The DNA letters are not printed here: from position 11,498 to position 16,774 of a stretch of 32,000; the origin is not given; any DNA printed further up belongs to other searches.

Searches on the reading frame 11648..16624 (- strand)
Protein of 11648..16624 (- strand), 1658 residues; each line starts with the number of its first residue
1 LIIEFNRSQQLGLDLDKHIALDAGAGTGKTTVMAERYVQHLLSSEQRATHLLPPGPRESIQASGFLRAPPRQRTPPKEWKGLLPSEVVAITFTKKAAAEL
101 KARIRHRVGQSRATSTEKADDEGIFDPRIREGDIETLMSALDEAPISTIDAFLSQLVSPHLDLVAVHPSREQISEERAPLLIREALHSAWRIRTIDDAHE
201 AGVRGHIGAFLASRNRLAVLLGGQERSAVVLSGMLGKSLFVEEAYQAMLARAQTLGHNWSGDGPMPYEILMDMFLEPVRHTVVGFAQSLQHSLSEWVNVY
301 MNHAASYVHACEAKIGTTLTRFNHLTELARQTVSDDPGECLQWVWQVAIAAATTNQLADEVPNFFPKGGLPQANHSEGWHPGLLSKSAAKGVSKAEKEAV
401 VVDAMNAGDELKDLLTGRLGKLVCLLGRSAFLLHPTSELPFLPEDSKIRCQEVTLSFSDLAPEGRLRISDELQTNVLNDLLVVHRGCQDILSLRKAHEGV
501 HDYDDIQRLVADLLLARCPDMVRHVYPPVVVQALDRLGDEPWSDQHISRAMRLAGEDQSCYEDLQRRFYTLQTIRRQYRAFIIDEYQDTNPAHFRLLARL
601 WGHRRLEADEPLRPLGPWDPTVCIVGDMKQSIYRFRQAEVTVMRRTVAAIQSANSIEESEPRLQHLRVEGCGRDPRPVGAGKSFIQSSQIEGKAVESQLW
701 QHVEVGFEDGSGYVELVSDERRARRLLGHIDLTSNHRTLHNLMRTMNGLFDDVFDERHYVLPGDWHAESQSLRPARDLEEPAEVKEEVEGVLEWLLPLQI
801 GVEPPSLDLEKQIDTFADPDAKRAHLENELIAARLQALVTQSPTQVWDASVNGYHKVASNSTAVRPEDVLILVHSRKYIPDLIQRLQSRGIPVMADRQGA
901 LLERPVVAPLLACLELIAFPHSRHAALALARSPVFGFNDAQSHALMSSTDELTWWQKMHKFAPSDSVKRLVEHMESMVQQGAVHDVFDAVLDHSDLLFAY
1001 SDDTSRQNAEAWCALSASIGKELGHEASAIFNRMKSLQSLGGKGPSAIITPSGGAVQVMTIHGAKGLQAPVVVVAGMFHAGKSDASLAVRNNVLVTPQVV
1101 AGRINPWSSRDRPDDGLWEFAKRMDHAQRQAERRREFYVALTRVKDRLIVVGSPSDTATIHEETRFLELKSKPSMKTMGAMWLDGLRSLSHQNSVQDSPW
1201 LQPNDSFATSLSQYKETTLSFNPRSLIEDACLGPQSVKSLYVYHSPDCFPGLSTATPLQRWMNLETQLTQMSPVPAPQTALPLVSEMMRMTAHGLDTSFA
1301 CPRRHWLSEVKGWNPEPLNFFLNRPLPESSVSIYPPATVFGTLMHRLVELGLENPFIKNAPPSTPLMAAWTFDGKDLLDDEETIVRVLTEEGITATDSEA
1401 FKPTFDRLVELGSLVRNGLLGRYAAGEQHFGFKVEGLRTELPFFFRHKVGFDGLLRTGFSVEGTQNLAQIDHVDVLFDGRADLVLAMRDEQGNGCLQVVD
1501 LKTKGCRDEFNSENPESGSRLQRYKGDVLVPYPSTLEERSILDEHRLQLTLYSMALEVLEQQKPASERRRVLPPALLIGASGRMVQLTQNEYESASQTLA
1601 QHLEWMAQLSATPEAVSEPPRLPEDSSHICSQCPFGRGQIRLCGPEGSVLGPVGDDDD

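Call 22: search_protein_families(library=pfam, proteins=[window:11648-16624:-], max_evalue=0.001)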
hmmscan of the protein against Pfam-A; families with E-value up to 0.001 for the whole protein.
window:11648-16624:- (1658 aa): 5 families
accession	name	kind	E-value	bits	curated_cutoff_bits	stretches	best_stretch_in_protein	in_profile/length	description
PF00580.27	UvrD-helicase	-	3.6e-32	112.6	23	2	570-644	205-264/271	UvrD/REP helicase N-terminal domain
PF13361.12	UvrD_C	-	1.7e-15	57.8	25.6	1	865-1150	70-345/350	UvrD-like helicase C-terminal domain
PF13245.12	AAA_19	-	1.3e-09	38.8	25.1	0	573-636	86-134/134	AAA domain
PF12705.13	PDDEXK_1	-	4.5e-09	37.1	22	1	1292-1635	4-242/247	PD-(D/E)XK nuclease superfamily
PF13538.12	UvrD_C_2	-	7.7e-07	29.3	27.4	0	1058-1078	4-24/52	UvrD-like helicase C-terminal domain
